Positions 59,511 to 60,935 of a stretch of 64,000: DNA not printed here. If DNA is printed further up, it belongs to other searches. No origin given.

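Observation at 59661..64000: Sensor-less sigma-54 activator followed by PilZ, TPR-zinc-peptidase and an anchored Gly/Pro-rich protein: candidate c-di-GMP-to-sigma-54 control module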

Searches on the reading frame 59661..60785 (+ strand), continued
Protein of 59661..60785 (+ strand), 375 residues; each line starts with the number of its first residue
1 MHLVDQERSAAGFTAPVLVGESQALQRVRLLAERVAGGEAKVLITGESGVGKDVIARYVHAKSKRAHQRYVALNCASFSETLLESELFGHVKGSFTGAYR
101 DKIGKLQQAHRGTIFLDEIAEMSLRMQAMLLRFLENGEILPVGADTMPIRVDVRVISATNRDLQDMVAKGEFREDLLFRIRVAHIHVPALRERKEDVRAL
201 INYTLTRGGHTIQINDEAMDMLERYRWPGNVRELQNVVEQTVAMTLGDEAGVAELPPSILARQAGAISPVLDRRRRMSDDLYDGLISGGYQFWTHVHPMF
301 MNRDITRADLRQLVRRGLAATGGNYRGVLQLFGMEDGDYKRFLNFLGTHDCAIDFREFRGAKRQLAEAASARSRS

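Call 40: find_homologous_proteins(query=window:59661-60785:+, max_evalue=1e-60)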
Query window:59661-60785:+ (375 aa): 7784 proteins with E <= 1e-60 among 8000 candidates; the best 120 are listed.
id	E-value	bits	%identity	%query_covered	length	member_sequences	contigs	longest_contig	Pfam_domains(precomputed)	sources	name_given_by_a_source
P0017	2.3e-244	828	100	100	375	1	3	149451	PF00158.33,PF25601.2,PF00004.36,PF14532.13,PF07728.21,PF01078.28,PF13191.13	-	-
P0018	2.0e-227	772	92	100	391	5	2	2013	PF00158.33,PF25601.2,PF00004.36,PF13401.13,PF14532.13,PF07728.21,PF01078.28,PF13191.13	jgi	jgi:transcriptional regulator with PAS, ATPase and Fis domain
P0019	1.7e-226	769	91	100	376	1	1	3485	PF00158.33,PF25601.2,PF00004.36,PF14532.13,PF07728.21,PF01078.28,PF13191.13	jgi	jgi:transcriptional regulator with PAS, ATPase and Fis domain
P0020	3.0e-225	765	90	100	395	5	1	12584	PF00158.33,PF25601.2,PF00004.36,PF14532.13,PF07728.21,PF01078.28,PF13191.13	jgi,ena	-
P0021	2.1e-218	743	88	99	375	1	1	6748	PF00158.33,PF25601.2,PF14532.13,PF07728.21,PF01078.28,PF13191.13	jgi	-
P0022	1.2e-216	737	87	99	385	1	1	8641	PF00158.33,PF25601.2,PF14532.13,PF07728.21,PF01078.28,PF13191.13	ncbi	-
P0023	1.4e-216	737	88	99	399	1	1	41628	PF00158.33,PF25601.2,PF14532.13,PF07728.21,PF01078.28,PF13191.13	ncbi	-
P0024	1.8e-212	723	86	100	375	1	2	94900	PF00158.33,PF25601.2,PF14532.13,PF07728.21,PF01078.28,PF13191.13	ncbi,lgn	-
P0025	1.3e-195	668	80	98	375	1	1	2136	PF00158.33,PF25601.2,PF00004.36,PF14532.13,PF07728.21,PF01078.28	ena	-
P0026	5.4e-191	653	78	98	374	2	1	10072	PF00158.33,PF25601.2,PF14532.13,PF07728.21,PF01078.28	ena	-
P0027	9.2e-191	652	78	98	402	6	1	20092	PF00158.33,PF25601.2,PF00004.36,PF14532.13,PF07728.21,PF01078.28,PF13191.13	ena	-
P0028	1.4e-188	645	78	99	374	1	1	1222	PF00158.33,PF25601.2,PF00493.30,PF00004.36,PF14532.13,PF07728.21,PF01078.28,PF13191.13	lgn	-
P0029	2.7e-185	634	81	95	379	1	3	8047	PF00158.33,PF25601.2,PF00004.36,PF14532.13,PF07728.21,PF01078.28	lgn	-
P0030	8.5e-185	632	76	98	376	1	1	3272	PF00158.33,PF25601.2,PF00004.36,PF14532.13,PF07728.21,PF01078.28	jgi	jgi:transcriptional regulator with PAS, ATPase and Fis domain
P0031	1.3e-176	605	73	97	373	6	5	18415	PF00158.33,PF25601.2,PF00004.36,PF14532.13,PF07728.21,PF01078.28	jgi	jgi:transcriptional regulator with PAS, ATPase and Fis domain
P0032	1.0e-175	602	76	95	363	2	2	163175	PF00158.33,PF25601.2,PF14532.13,PF07728.21,PF01078.28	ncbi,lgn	ncbi:MAG: sigma-54 interaction domain-containing protein [Vicinamibacterales bacterium]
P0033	3.5e-168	578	70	98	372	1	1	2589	PF00158.33,PF25601.2,PF00004.36,PF14532.13,PF07728.21,PF01078.28,PF13191.13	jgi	jgi:DNA-binding NtrC family response regulator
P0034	1.0e-165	569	71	95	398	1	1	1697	PF00158.33,PF25601.2,PF00004.36,PF14532.13,PF01078.28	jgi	jgi:transcriptional regulator with PAS, ATPase and Fis domain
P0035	3.8e-165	568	68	99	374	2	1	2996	PF00158.33,PF25601.2,PF00004.36,PF14532.13,PF01078.28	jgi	jgi:transcriptional regulator with PAS, ATPase and Fis domain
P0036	5.2e-165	567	71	95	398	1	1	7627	PF00158.33,PF25601.2,PF00004.36,PF14532.13,PF01078.28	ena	-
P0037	6.1e-165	567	71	95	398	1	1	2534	PF00158.33,PF25601.2,PF00004.36,PF14532.13,PF01078.28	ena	-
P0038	1.9e-164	565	71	95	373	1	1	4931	PF00158.33,PF25601.2,PF00004.36,PF13401.13,PF14532.13,PF07728.21,PF01078.28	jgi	jgi:transcriptional regulator with PAS, ATPase and Fis domain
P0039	2.4e-164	565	72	94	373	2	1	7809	PF00158.33,PF25601.2,PF00004.36,PF14532.13,PF07728.21,PF01078.28,PF13191.13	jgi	-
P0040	5.0e-164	564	69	99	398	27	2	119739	PF00158.33,PF25601.2,PF13401.13,PF14532.13,PF01078.28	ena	-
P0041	7.3e-164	563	67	98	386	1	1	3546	PF00158.33,PF25601.2,PF00004.36,PF14532.13,PF01078.28,PF13191.13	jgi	jgi:transcriptional regulator with PAS, ATPase and Fis domain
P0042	1.8e-163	562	69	97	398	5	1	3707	PF00158.33,PF25601.2,PF14532.13,PF07728.21,PF01078.28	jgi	jgi:transcriptional regulator with PAS, ATPase and Fis domain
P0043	7.4e-163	560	71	93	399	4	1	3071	PF00158.33,PF25601.2,PF00004.36,PF14532.13,PF01078.28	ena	-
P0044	8.5e-163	560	70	97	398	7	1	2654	PF00158.33,PF25601.2,PF00004.36,PF14532.13,PF07728.21,PF01078.28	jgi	jgi:transcriptional regulator with PAS, ATPase and Fis domain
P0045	1.0e-162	560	70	97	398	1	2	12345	PF00158.33,PF25601.2,PF00004.36,PF14532.13,PF07728.21,PF01078.28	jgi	jgi:transcriptional regulator with PAS, ATPase and Fis domain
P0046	1.3e-162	559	70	97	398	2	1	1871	PF00158.33,PF25601.2,PF00004.36,PF14532.13,PF07728.21,PF01078.28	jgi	jgi:transcriptional regulator with PAS, ATPase and Fis domain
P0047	1.6e-162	559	68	97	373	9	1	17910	PF00158.33,PF25601.2,PF00004.36,PF14532.13,PF07728.21,PF01078.28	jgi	jgi:transcriptional regulator with PAS, ATPase and Fis domain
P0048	2.6e-162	558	67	99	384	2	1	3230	PF00158.33,PF25601.2,PF14532.13,PF01078.28,PF13191.13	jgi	jgi:DNA-binding NtrC family response regulator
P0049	2.9e-162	558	68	99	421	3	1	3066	PF00158.33,PF25601.2,PF00004.36,PF14532.13,PF01078.28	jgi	-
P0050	5.2e-162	557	68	97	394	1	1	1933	PF00158.33,PF25601.2,PF00004.36,PF14532.13,PF07728.21,PF01078.28,PF13191.13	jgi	jgi:transcriptional regulator with PAS, ATPase and Fis domain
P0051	6.8e-162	557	70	97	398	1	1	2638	PF00158.33,PF25601.2,PF14532.13,PF01078.28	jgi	jgi:transcriptional regulator with PAS, ATPase and Fis domain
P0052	7.1e-162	557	69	96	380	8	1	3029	PF00158.33,PF25601.2,PF14532.13,PF01078.28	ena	-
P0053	7.4e-162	557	68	97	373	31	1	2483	PF00158.33,PF25601.2,PF00004.36,PF14532.13,PF07728.21,PF01078.28,PF13191.13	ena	-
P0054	7.7e-162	557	68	97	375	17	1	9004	PF00158.33,PF25601.2,PF00004.36,PF14532.13,PF07728.21,PF01078.28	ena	-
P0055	2.0e-161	555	67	100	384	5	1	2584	PF00158.33,PF25601.2,PF00004.36,PF13401.13,PF14532.13,PF01078.28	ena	-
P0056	5.7e-161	554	69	94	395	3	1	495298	PF00158.33,PF25601.2,PF00004.36,PF14532.13,PF07728.21,PF01078.28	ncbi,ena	-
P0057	6.7e-161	554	68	97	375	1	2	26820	PF00158.33,PF25601.2,PF00004.36,PF14532.13,PF07728.21,PF01078.28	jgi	jgi:transcriptional regulator with PAS, ATPase and Fis domain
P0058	7.9e-161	553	68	97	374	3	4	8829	PF00158.33,PF25601.2,PF00004.36,PF14532.13,PF07728.21,PF01078.28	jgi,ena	-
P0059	1.1e-160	553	67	97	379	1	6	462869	PF00158.33,PF25601.2,PF14532.13,PF01078.28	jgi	jgi:DNA-binding NtrC family response regulator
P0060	1.2e-160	553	68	96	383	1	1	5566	PF00158.33,PF25601.2,PF00004.36,PF14532.13,PF07728.21,PF01078.28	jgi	jgi:transcriptional regulator with PAS, ATPase and Fis domain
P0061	4.0e-160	551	65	100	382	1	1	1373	PF00158.33,PF25601.2,PF00004.36,PF14532.13,PF01078.28,PF13191.13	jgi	jgi:transcriptional regulator with PAS, ATPase and Fis domain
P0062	5.4e-160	551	67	97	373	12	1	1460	PF00158.33,PF25601.2,PF00004.36,PF14532.13,PF07728.21,PF01078.28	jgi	jgi:transcriptional regulator with PAS, ATPase and Fis domain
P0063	5.6e-160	551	66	100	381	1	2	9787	PF00158.33,PF25601.2,PF00004.36,PF14532.13,PF01078.28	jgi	jgi:DNA-binding NtrC family response regulator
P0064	6.3e-160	550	69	96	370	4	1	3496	PF00158.33,PF25601.2,PF14532.13,PF01078.28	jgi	jgi:transcriptional regulator with PAS, ATPase and Fis domain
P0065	7.9e-160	550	67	97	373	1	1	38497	PF00158.33,PF25601.2,PF14532.13,PF07728.21,PF01078.28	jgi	jgi:transcriptional regulator with PAS, ATPase and Fis domain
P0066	9.0e-160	550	67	97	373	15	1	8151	PF00158.33,PF25601.2,PF00004.36,PF14532.13,PF07728.21,PF01078.28,PF13191.13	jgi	-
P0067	1.7e-159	549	68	94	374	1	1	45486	PF00158.33,PF25601.2,PF00004.36,PF14532.13,PF07728.21,PF01078.28,PF13191.13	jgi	jgi:transcriptional regulator with PAS, ATPase and Fis domain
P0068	3.0e-159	548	69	95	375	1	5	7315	PF00158.33,PF25601.2,PF00004.36,PF14532.13,PF07728.21,PF01078.28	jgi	jgi:transcriptional regulator with PAS, ATPase and Fis domain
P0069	3.3e-159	548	66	99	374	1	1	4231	PF00158.33,PF25601.2,PF00004.36,PF14532.13,PF01078.28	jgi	jgi:transcriptional regulator with PAS, ATPase and Fis domain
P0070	6.2e-159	547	66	97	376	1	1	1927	PF00158.33,PF25601.2,PF00004.36,PF14532.13,PF07728.21,PF01078.28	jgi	-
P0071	1.4e-158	546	66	97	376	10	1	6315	PF00158.33,PF25601.2,PF00004.36,PF14532.13,PF07728.21,PF01078.28,PF13191.13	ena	-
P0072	1.6e-158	546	66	99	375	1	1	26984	PF00158.33,PF25601.2,PF14532.13,PF07728.21,PF01078.28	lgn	-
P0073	2.5e-158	545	66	99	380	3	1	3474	PF00158.33,PF25601.2,PF14532.13,PF07728.21,PF01078.28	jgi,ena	-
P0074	3.1e-158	545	66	100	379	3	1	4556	PF00158.33,PF25601.2,PF14532.13,PF01078.28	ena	-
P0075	3.6e-158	545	66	97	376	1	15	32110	PF00158.33,PF25601.2,PF00004.36,PF14532.13,PF07728.21,PF01078.28,PF13191.13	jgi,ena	-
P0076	4.8e-158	544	67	97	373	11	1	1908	PF00158.33,PF25601.2,PF00004.36,PF14532.13,PF07728.21,PF01078.28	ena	-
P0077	5.2e-158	544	66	99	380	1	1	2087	PF00158.33,PF25601.2,PF14532.13,PF01078.28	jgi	-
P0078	6.4e-158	544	68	95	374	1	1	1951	PF00158.33,PF25601.2,PF00004.36,PF14532.13,PF07728.21,PF01078.28,PF13191.13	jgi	jgi:transcriptional regulator with PAS, ATPase and Fis domain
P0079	6.5e-158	544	66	97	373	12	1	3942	PF00158.33,PF25601.2,PF00004.36,PF14532.13,PF07728.21,PF01078.28,PF13191.13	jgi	-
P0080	6.6e-158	544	67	95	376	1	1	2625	PF00158.33,PF25601.2,PF00004.36,PF14532.13,PF07728.21,PF01078.28,PF13191.13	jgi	-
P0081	7.1e-158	544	66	99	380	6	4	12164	PF00158.33,PF25601.2,PF14532.13,PF01078.28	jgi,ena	-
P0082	7.5e-158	544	68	97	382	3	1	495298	PF00158.33,PF25601.2,PF14532.13,PF01078.28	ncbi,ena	-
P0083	8.2e-158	544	67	96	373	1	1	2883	PF00158.33,PF25601.2,PF00004.36,PF14532.13,PF07728.21,PF01078.28,PF13191.13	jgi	jgi:transcriptional regulator with PAS, ATPase and Fis domain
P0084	1.0e-157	543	69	95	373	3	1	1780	PF00158.33,PF25601.2,PF00004.36,PF14532.13,PF07728.21,PF01078.28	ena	-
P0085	1.0e-157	543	69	92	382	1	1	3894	PF00158.33,PF25601.2,PF14532.13,PF01078.28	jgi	jgi:transcriptional regulator with PAS, ATPase and Fis domain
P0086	1.2e-157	543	67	97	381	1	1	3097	PF00158.33,PF25601.2,PF00004.36,PF14532.13,PF07728.21,PF01078.28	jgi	-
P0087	1.3e-157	543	66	97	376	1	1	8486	PF00158.33,PF25601.2,PF00004.36,PF14532.13,PF07728.21,PF01078.28,PF13191.13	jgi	-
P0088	1.7e-157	543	67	96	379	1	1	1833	PF00158.33,PF25601.2,PF14532.13,PF07728.21,PF01078.28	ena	-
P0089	3.1e-157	542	67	98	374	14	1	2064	PF00158.33,PF25601.2,PF14532.13,PF01078.28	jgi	jgi:transcriptional regulator with PAS, ATPase and Fis domain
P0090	3.3e-157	542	67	97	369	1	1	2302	PF00158.33,PF25601.2,PF00004.36,PF14532.13,PF07728.21,PF01078.28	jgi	jgi:transcriptional regulator with PAS, ATPase and Fis domain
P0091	3.4e-157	541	67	96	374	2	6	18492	PF00158.33,PF25601.2,PF00004.36,PF14532.13,PF07728.21,PF01078.28,PF13191.13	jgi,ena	-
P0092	4.6e-157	541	66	97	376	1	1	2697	PF00158.33,PF25601.2,PF00004.36,PF14532.13,PF07728.21,PF01078.28,PF13191.13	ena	-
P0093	4.9e-157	541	67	96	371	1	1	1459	PF00158.33,PF25601.2,PF00004.36,PF14532.13,PF01078.28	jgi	jgi:transcriptional regulator with PAS, ATPase and Fis domain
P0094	6.5e-157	541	66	98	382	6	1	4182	PF00158.33,PF25601.2,PF14532.13,PF01078.28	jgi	jgi:transcriptional regulator with PAS, ATPase and Fis domain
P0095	1.4e-156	539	66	95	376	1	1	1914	PF00158.33,PF25601.2,PF00004.36,PF14532.13,PF07728.21,PF01078.28,PF13191.13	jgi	-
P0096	1.5e-156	539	70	91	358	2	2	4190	PF00158.33,PF25601.2,PF00004.36,PF14532.13,PF07728.21,PF01078.28,PF13191.13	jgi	jgi:transcriptional regulator with PAS, ATPase and Fis domain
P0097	1.6e-156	539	68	96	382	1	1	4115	PF00158.33,PF25601.2,PF00004.36,PF14532.13,PF07728.21,PF01078.28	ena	-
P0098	2.2e-156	539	67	96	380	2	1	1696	PF00158.33,PF25601.2,PF14532.13,PF01078.28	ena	-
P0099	2.5e-156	539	66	96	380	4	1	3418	PF00158.33,PF25601.2,PF14532.13,PF01078.28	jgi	jgi:transcriptional regulator with PAS, ATPase and Fis domain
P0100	2.8e-156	538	66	96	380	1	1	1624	PF00158.33,PF25601.2,PF14532.13,PF01078.28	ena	-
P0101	3.2e-156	538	67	96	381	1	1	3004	PF00158.33,PF25601.2,PF14532.13,PF07728.21,PF01078.28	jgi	jgi:transcriptional regulator with PAS, ATPase and Fis domain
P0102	3.2e-156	538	67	96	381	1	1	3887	PF00158.33,PF25601.2,PF14532.13,PF01078.28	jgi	jgi:transcriptional regulator with PAS, ATPase and Fis domain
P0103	3.4e-156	538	65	98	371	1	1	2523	PF00158.33,PF25601.2,PF14532.13,PF01078.28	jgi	jgi:transcriptional regulator with PAS, ATPase and Fis domain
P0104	3.4e-156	538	66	96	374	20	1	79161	PF00158.33,PF25601.2,PF00004.36,PF14532.13,PF01078.28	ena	-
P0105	5.5e-156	538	67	96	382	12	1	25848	PF00158.33,PF25601.2,PF14532.13,PF07728.21,PF01078.28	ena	-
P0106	7.2e-156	537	67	96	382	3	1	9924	PF00158.33,PF25601.2,PF14532.13,PF01078.28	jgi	jgi:transcriptional regulator with PAS, ATPase and Fis domain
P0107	9.0e-156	537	66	97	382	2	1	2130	PF00158.33,PF25601.2,PF14532.13,PF01078.28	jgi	jgi:DNA-binding NtrC family response regulator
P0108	2.1e-155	536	68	94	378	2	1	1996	PF00158.33,PF25601.2,PF13401.13,PF14532.13,PF01078.28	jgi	jgi:transcriptional regulator with PAS, ATPase and Fis domain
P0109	2.2e-155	536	67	96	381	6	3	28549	PF00158.33,PF25601.2,PF14532.13,PF07728.21,PF01078.28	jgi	jgi:transcriptional regulator with PAS, ATPase and Fis domain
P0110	7.6e-155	534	66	96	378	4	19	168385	PF00158.33,PF25601.2,PF00004.36,PF14532.13,PF07728.21,PF01078.28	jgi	jgi:DNA-binding NtrC family response regulator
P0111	9.5e-155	533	66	98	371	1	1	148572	PF00158.33,PF25601.2,PF00004.36,PF14532.13,PF01078.28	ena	-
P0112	1.1e-154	533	67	94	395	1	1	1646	PF00158.33,PF25601.2,PF00004.36,PF14532.13,PF07728.21,PF01078.28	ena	-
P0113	1.2e-154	533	65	97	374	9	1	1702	PF00158.33,PF25601.2,PF00004.36,PF14532.13,PF01078.28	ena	-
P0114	1.5e-154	533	67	96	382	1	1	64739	PF00158.33,PF25601.2,PF14532.13,PF01078.28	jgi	jgi:DNA-binding NtrC family response regulator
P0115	1.7e-154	533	68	95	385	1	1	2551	PF00158.33,PF25601.2,PF14532.13,PF01078.28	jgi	jgi:DNA-binding NtrC family response regulator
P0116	2.5e-154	532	64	100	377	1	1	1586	PF00158.33,PF07724.21,PF25601.2,PF00004.36,PF14532.13,PF07728.21,PF01078.28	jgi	-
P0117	2.6e-154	532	66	97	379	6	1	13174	PF00158.33,PF25601.2,PF14532.13,PF07728.21,PF01078.28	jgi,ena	-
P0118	2.8e-154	532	64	99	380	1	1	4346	PF00158.33,PF25601.2,PF00004.36,PF14532.13,PF07728.21,PF01078.28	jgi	jgi:transcriptional regulator with PAS, ATPase and Fis domain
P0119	3.7e-154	532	67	94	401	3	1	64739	PF00158.33,PF25601.2,PF00004.36,PF14532.13,PF07728.21,PF01078.28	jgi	jgi:transcriptional regulator with PAS, ATPase and Fis domain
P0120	3.7e-154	531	64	100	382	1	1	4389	PF00158.33,PF25601.2,PF14532.13,PF01078.28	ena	-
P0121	4.5e-154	531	65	97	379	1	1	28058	PF00158.33,PF25601.2,PF14532.13,PF07728.21,PF01078.28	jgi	jgi:transcriptional regulator with PAS, ATPase and Fis domain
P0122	5.0e-154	531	66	96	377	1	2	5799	PF00158.33,PF25601.2,PF00004.36,PF13401.13,PF14532.13,PF07728.21,PF01078.28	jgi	jgi:DNA-binding NtrC family response regulator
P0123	6.6e-154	531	66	95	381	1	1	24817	PF00158.33,PF25601.2,PF14532.13,PF01078.28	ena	-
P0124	1.2e-153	530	65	97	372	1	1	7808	PF00158.33,PF25601.2,PF00004.36,PF14532.13,PF01078.28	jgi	jgi:transcriptional regulator with PAS, ATPase and Fis domain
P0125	1.8e-153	529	64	99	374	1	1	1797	PF00158.33,PF25601.2,PF14532.13,PF01078.28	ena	-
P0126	1.8e-153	529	68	91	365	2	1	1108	PF00158.33,PF25601.2,PF14532.13,PF07728.21,PF01078.28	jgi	jgi:transcriptional regulator with PAS, ATPase and Fis domain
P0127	2.4e-153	529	66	95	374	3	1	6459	PF00158.33,PF25601.2,PF00004.36,PF14532.13,PF01078.28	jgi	jgi:transcriptional regulator with PAS, ATPase and Fis domain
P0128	4.1e-153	528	65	97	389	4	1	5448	PF00158.33,PF25601.2,PF00004.36,PF14532.13,PF07728.21,PF01078.28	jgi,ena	-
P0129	5.0e-153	528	64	99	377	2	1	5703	PF00158.33,PF25601.2,PF00004.36,PF13401.13,PF14532.13,PF07728.21,PF01078.28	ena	-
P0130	5.1e-153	528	68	91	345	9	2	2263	PF00158.33,PF25601.2,PF00004.36,PF14532.13,PF01078.28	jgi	jgi:transcriptional regulator with PAS, ATPase and Fis domain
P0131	6.2e-153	527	65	97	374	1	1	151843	PF00158.33,PF25601.2,PF14532.13,PF01078.28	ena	-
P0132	1.4e-152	526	65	97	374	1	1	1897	PF00158.33,PF25601.2,PF14532.13,PF01078.28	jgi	-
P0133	1.6e-152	526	65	97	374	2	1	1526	PF00158.33,PF25601.2,PF14532.13,PF01078.28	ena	-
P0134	1.9e-152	526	65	100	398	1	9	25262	PF00158.33,PF25601.2,PF00004.36,PF13401.13,PF14532.13,PF07728.21,PF01078.28,PF13191.13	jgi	jgi:transcriptional regulator with PAS, ATPase and Fis domain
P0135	2.4e-152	526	66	94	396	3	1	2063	PF00158.33,PF25601.2,PF00004.36,PF14532.13,PF07728.21,PF01078.28,PF13191.13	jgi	jgi:transcriptional regulator with PAS, ATPase and Fis domain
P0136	2.7e-152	525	67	93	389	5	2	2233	PF00158.33,PF25601.2,PF00004.36,PF14532.13,PF07728.21,PF01078.28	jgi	-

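Call 42: find_encoding_contigs(protein=P0032, flank=8000, max_places=2)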
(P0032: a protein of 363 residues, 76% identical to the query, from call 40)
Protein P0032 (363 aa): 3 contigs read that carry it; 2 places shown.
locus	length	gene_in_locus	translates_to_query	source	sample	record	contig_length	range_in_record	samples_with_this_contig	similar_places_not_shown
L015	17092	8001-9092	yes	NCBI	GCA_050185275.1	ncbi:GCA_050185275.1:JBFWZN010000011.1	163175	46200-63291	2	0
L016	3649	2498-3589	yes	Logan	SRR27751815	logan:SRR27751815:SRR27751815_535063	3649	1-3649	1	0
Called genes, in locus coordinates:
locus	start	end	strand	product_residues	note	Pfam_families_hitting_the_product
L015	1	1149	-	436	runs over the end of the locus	PF13414:TPR_11 (faint), PF07719:TPR_2 (faint), PF13431:TPR_17 (faint), PF00515:TPR_1 (faint), PF13176:TPR_7 (faint), PF13181:TPR_8 (faint), PF14559:TPR_19 (weak), PF13432:TPR_16 (weak), +3 more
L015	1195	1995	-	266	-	-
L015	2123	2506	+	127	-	PF00072:Response_reg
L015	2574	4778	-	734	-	PF00072:Response_reg, PF00989:PAS (faint), PF08447:PAS_3, PF08448:PAS_4 (weak), PF00990:GGDEF, PF00563:EAL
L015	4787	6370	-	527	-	PF17152:CHASE8, PF00672:HAMP, PF00512:HisKA, PF02518:HATPase_c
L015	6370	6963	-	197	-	PF13689:DUF4154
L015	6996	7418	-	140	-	-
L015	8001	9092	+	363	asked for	PF00158:Sigma54_activat, PF01078:Mg_chelatase (weak), PF14532:Sigma54_activ_2, PF07728:AAA_5 (weak), PF25601:AAA_lid_14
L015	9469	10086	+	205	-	-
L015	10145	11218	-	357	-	PF00563:EAL (faint), PF08668:HDOD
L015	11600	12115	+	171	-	PF00158:Sigma54_activat (weak)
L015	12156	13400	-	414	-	PF00563:EAL, PF08668:HDOD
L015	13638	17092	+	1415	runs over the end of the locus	PF08447:PAS_3, PF08448:PAS_4, PF00989:PAS, PF08448:PAS_4, PF13426:PAS_9, PF01590:GAF, PF13185:GAF_2, PF00989:PAS, +9 more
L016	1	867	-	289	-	?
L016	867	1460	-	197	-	PF13689:DUF4154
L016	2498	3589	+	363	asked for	PF00158:Sigma54_activat, PF01078:Mg_chelatase (weak), PF14532:Sigma54_activ_2, PF07728:AAA_5 (weak), PF25601:AAA_lid_14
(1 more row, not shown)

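Call 43: find_encoding_contigs(protein=P0056, flank=8000, max_places=2)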
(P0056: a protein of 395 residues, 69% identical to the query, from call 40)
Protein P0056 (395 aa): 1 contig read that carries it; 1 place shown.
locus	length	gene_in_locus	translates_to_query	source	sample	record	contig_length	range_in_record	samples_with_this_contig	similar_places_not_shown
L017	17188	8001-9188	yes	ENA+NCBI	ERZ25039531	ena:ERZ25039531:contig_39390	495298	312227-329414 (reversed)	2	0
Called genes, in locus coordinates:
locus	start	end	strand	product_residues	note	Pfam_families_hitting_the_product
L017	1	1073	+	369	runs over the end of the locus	-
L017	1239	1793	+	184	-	-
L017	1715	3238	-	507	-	PF13692:Glyco_trans_1_4, PF13524:Glyco_trans_1_2 (weak)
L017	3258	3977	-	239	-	PF00535:Glycos_transf_2, PF13641:Glyco_tranf_2_3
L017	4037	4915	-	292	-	PF02735:Ku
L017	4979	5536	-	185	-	-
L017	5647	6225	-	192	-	PF00265:TK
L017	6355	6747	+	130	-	PF02643:DUF192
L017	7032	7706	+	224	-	-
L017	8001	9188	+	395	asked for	PF00158:Sigma54_activat, PF01078:Mg_chelatase (weak), PF14532:Sigma54_activ_2, PF00004:AAA (weak), PF07728:AAA_5 (weak), PF25601:AAA_lid_14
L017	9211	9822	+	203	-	PF13489:Methyltransf_23, PF08003:Methyltransf_9 (weak), PF13847:Methyltransf_31, PF13649:Methyltransf_25, PF08241:Methyltransf_11, PF08242:Methyltransf_12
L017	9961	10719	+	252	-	PF13489:Methyltransf_23 (weak)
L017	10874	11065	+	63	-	-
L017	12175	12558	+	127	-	-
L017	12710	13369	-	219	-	PF13489:Methyltransf_23, PF13649:Methyltransf_25, PF13847:Methyltransf_31, PF08241:Methyltransf_11, PF08242:Methyltransf_12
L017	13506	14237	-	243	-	PF01041:DegT_DnrJ_EryC1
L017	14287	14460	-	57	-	PF01041:DegT_DnrJ_EryC1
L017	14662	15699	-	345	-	PF13506:Glyco_transf_21 (weak), PF00535:Glycos_transf_2, PF13641:Glyco_tranf_2_3 (weak)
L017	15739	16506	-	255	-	PF13673:Acetyltransf_10, PF13302:Acetyltransf_3, PF00583:Acetyltransf_1, PF13523:Acetyltransf_8 (faint), PF13508:Acetyltransf_7, PF08445:FR47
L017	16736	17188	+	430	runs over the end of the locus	PF09594:GT87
